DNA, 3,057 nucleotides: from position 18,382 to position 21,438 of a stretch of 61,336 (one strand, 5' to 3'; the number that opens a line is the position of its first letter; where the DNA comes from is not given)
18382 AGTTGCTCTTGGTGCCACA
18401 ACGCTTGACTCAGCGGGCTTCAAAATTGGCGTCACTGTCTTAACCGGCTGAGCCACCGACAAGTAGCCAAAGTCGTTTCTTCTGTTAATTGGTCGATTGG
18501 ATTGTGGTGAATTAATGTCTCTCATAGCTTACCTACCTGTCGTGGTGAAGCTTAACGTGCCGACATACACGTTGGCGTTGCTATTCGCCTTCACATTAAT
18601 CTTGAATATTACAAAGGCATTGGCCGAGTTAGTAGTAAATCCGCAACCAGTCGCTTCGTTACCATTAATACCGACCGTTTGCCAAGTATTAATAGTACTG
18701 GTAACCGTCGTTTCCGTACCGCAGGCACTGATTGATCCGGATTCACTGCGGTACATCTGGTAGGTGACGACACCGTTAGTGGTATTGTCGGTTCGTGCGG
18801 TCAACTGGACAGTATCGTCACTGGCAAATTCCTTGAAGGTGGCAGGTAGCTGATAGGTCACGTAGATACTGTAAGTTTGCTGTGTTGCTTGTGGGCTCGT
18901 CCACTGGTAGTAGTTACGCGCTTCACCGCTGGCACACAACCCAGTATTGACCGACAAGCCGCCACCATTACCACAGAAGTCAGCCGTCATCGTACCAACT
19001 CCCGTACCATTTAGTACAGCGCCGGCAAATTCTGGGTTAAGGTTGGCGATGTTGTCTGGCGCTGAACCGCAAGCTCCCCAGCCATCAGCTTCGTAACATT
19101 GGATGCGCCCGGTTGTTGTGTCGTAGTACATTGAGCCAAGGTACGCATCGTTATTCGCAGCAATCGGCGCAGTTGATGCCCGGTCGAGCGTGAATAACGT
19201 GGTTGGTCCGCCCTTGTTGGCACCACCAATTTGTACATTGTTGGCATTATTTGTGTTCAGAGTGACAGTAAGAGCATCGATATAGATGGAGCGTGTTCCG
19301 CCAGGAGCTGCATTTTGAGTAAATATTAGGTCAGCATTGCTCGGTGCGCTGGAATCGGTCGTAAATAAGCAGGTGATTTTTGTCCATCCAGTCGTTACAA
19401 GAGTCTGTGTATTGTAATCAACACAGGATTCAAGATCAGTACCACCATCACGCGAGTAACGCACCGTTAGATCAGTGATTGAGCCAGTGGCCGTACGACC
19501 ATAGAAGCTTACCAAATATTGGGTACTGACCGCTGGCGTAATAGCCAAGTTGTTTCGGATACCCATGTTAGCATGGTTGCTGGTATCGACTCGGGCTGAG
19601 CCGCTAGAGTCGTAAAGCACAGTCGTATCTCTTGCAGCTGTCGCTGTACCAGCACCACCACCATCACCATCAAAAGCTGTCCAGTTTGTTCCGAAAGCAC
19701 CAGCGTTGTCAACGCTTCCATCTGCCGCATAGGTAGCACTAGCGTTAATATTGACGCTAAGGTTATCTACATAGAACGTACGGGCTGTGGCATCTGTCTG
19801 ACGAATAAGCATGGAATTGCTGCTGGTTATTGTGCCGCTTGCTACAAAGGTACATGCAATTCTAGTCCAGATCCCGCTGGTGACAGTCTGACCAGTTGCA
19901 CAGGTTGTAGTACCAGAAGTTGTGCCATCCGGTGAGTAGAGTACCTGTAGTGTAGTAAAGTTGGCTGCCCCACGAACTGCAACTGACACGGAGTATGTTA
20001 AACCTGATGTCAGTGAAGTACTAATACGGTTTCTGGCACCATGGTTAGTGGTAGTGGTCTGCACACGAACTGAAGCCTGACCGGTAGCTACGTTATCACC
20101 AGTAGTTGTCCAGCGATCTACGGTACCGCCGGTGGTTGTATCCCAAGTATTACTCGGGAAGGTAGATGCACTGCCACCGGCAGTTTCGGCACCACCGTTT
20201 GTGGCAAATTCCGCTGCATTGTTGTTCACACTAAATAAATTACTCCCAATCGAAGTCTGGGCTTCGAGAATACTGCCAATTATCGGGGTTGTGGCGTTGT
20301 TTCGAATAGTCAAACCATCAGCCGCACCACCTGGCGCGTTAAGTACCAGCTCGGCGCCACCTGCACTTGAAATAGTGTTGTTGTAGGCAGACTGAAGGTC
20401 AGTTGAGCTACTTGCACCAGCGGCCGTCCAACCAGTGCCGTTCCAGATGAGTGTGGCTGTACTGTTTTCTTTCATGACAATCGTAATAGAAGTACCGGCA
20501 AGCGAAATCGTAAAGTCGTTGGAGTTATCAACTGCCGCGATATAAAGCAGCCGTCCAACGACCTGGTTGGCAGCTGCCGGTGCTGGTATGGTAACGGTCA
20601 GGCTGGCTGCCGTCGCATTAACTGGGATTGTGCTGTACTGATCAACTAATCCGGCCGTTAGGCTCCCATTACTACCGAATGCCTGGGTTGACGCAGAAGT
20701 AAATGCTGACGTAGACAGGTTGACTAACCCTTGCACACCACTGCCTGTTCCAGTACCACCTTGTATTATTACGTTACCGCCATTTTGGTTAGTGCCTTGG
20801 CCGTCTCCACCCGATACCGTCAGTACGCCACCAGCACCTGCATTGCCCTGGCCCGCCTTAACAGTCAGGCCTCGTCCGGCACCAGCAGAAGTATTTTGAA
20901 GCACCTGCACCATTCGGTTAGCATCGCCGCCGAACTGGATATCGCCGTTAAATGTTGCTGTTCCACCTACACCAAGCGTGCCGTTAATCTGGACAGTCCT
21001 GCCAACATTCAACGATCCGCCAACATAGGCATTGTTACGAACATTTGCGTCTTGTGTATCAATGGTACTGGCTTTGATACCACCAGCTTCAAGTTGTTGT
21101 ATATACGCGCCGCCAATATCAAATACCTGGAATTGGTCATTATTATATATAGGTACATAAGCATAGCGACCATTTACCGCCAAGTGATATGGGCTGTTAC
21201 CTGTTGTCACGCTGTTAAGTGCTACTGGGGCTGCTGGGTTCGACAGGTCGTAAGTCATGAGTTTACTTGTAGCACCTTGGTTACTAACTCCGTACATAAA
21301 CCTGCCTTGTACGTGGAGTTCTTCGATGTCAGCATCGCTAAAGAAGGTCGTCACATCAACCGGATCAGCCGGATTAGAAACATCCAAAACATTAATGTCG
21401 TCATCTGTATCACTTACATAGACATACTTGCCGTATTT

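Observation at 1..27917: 28-kb single-strand island of giant anchored surface proteins, glycan-active enzymes and an orphan ketosynthase operon, starting right after the rplU terminator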

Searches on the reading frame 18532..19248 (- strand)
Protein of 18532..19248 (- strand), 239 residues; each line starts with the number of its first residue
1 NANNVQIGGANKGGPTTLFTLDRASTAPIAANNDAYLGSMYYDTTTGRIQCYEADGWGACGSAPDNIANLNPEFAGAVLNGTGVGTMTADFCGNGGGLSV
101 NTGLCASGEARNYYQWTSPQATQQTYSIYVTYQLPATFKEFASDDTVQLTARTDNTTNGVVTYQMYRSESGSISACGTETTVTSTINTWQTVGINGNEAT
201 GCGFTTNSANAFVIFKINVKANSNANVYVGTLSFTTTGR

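Call 52: search_protein_families(library=pfam, proteins=[window:18532-19248:-], max_evalue=1)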
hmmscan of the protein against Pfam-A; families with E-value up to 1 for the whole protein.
window:18532-19248:- (239 aa): 1 family
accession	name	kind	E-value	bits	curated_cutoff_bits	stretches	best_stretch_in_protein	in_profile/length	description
PF19227.5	Salyut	-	0.24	12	27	1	112-129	17-34/51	Salyut domain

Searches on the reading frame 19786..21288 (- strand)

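Call 52: search_protein_families(library=pfam, proteins=[window:19786-21288:-], max_evalue=1)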
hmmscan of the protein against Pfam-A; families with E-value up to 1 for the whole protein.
window:19786-21288:- (501 aa): 3 families
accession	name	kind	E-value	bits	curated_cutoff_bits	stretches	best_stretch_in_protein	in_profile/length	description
PF02018.23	CBM_4_9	-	5.4e-07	30.5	25.9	1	388-489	12-124/136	Carbohydrate binding domain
PF24157.1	DUF7408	-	0.071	13.5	27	1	159-262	55-164/174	Domain of unknown function (DUF7408)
PF08309.17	LVIVD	-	0.4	10.5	20.2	0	10-29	23-42/42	LVIVD repeat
